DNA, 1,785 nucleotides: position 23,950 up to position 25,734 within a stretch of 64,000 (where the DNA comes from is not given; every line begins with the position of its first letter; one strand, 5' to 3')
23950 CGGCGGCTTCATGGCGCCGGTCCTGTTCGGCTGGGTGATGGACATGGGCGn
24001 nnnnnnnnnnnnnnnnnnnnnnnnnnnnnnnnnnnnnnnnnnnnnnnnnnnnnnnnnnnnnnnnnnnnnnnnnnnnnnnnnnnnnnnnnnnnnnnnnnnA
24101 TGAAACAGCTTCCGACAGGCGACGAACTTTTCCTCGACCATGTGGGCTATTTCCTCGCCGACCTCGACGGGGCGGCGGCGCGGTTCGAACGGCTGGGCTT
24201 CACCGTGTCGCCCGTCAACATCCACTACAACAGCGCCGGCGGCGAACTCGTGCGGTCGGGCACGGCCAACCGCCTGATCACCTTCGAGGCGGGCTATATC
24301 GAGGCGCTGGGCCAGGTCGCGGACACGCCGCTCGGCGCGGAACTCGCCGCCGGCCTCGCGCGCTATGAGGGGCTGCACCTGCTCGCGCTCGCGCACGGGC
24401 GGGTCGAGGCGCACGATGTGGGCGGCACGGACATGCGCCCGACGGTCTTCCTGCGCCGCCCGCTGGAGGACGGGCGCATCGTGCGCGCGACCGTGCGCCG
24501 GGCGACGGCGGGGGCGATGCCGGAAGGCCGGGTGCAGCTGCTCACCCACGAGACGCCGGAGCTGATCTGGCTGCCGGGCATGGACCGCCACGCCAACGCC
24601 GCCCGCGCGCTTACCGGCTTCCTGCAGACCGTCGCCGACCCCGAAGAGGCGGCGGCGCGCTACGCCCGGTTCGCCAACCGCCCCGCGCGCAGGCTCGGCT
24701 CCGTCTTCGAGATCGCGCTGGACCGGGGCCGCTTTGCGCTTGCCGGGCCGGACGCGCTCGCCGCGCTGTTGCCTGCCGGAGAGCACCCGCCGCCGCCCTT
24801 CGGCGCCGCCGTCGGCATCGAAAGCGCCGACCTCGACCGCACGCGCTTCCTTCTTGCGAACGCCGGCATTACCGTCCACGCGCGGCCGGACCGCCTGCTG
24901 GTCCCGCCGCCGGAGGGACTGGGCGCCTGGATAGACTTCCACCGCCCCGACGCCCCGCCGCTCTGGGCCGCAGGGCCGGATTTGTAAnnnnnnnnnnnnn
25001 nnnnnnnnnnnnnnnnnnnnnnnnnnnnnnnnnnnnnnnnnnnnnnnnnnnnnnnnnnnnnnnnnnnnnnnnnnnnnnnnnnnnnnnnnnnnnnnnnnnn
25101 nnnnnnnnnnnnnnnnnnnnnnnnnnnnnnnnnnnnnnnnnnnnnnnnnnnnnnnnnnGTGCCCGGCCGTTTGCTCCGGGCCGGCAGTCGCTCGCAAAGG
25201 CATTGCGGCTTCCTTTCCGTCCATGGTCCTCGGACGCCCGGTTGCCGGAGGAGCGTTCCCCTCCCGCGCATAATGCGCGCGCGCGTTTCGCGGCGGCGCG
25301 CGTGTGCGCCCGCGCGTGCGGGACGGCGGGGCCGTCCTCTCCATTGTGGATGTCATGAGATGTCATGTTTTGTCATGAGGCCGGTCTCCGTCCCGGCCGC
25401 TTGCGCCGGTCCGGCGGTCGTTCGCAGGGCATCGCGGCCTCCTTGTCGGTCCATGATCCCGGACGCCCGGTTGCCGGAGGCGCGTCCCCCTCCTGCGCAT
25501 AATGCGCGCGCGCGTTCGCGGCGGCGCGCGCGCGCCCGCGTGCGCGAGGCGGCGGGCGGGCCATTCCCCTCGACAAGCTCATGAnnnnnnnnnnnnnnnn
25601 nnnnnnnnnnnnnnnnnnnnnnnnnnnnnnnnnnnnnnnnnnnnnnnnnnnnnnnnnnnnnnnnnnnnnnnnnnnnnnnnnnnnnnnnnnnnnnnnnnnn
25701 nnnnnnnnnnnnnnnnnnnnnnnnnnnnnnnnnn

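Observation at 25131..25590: Tandem ~229-bp repeat carrying 10-bp-period arrays of TGTCATG(AG) with inverted ends: Pho-box-like or iteron-like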

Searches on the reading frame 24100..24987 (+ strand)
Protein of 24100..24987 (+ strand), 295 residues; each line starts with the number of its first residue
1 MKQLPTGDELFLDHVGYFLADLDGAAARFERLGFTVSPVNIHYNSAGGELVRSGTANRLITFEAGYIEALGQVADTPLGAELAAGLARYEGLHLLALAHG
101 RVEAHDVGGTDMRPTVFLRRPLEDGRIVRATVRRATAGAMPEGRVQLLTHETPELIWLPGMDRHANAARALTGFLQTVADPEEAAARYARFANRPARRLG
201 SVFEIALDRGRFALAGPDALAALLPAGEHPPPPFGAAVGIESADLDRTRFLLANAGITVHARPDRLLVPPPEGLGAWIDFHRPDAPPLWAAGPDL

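Call 13: search_protein_families(library=pfam, proteins=[window:24100-24987:+], max_evalue=0.01)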
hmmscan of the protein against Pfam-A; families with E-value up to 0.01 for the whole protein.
window:24100-24987:+ (295 aa): 2 families
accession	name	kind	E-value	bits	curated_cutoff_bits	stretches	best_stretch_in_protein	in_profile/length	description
PF13468.12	Glyoxalase_3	-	1.1e-17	65.1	25.1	1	12-190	1-174/176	Glyoxalase-like domain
PF13669.12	Glyoxalase_4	-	0.0047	17.6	27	0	13-97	1-74/109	Glyoxalase/Bleomycin resistance protein/Dioxygenase superfamily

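Call 18: find_encoding_contigs(protein=window:24100-24987:+, flank=10000, max_places=6)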
Protein window:24100-24987:+ (295 aa): no gene with exactly this product is on record in the collection.

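Call 80: find_related_loci(query=window:24100-24984:+, collection=metagenome_contigs, flank=4000)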
Query window:24100-24984:+ (295 aa) in metagenome_contigs; peptide patterns used: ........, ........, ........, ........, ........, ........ (x = any residue, [..] = any of these).
152 stretches matched a pattern; 13 encode a relative of the query (tblastn E <= 1e-3); 13 distinct loci.
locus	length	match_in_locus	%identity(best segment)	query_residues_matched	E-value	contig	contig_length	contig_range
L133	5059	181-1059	90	1-293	4e-173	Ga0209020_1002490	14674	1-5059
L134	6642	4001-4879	90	1-293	5e-170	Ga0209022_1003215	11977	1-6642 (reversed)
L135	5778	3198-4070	90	1-291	8e-170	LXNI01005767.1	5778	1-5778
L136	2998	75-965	46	2-289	6e-80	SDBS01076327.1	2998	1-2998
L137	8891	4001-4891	46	2-289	8e-79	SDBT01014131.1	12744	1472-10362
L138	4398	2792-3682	46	2-289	9e-79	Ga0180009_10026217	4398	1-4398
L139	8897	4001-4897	49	2-291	2e-78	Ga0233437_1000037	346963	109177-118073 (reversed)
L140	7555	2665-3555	50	2-289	2e-78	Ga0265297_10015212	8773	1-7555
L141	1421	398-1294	47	2-291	5e-83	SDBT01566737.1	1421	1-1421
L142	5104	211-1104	47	2-290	6e-75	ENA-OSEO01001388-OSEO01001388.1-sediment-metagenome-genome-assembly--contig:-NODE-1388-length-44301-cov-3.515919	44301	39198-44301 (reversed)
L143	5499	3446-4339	47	2-290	7e-75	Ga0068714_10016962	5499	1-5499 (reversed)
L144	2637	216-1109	49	2-290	2e-73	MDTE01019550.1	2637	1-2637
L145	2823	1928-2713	26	12-280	2e-9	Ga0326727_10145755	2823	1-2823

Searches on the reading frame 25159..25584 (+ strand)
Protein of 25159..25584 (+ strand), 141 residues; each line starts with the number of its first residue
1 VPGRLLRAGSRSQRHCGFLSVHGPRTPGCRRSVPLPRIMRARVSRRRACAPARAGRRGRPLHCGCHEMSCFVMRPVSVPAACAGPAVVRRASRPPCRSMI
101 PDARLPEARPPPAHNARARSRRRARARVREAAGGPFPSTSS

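Call 13: search_protein_families(library=pfam, proteins=[window:25159-25584:+], max_evalue=0.01)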
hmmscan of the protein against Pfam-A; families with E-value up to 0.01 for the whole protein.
window:25159-25584:+ (141 aa): 0 families
